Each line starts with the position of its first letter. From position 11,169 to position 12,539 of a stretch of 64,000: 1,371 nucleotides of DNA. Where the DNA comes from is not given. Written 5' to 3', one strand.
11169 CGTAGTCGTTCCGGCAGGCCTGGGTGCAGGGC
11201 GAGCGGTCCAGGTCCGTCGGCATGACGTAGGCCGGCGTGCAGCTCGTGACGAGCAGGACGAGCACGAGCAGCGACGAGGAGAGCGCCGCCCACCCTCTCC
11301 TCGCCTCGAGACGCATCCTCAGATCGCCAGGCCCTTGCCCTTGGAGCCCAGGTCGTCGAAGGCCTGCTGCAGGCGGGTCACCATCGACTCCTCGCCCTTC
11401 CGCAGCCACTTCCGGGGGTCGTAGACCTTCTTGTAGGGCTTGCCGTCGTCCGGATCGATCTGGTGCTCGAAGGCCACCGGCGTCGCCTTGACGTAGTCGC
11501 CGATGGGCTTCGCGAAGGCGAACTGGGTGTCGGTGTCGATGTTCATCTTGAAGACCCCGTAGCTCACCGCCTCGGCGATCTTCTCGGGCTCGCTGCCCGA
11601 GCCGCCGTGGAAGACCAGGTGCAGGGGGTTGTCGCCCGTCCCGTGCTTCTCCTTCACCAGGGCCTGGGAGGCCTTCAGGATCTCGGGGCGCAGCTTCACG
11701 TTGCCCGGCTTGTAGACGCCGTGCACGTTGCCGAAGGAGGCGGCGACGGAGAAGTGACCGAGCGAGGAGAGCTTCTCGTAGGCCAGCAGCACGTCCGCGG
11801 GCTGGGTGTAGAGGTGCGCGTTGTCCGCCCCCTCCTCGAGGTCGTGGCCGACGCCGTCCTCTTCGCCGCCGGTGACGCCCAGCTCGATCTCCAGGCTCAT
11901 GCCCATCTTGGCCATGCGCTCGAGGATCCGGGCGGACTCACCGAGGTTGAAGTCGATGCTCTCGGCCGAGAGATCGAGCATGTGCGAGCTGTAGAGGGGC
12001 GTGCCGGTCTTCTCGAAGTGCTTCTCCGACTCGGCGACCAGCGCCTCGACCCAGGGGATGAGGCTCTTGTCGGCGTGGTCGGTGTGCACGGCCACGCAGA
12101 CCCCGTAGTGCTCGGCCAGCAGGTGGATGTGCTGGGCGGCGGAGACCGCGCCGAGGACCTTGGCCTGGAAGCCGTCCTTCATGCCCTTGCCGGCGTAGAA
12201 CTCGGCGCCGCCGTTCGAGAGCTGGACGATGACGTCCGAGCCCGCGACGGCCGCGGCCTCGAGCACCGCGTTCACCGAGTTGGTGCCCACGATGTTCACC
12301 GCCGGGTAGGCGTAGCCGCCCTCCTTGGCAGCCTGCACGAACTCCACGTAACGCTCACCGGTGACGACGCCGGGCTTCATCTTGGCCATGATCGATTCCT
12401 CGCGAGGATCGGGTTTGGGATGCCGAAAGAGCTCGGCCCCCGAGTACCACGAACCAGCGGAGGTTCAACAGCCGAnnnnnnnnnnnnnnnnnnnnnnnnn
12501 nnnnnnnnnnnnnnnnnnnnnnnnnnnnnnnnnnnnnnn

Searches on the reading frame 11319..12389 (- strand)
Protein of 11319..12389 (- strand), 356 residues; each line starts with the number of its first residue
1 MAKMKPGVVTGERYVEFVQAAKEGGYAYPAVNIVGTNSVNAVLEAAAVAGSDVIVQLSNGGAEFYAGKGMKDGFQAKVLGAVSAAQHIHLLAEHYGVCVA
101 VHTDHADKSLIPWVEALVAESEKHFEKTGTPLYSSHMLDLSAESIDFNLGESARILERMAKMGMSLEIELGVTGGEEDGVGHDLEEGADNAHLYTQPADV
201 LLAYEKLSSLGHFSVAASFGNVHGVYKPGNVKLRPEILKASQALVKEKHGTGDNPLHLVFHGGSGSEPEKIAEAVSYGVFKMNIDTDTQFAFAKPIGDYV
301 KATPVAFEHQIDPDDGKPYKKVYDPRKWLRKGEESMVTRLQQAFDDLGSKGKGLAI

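Call 76: search_protein_families(library=pfam, proteins=[window:11319-12389:-], max_evalue=0.00001)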
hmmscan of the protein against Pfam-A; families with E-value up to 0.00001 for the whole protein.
window:11319-12389:- (356 aa): 1 family
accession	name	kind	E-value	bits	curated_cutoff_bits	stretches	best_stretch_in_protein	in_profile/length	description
PF01116.26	F_bP_aldolase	-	4.5e-78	263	25.5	1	14-352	3-277/277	Fructose-bisphosphate aldolase class-II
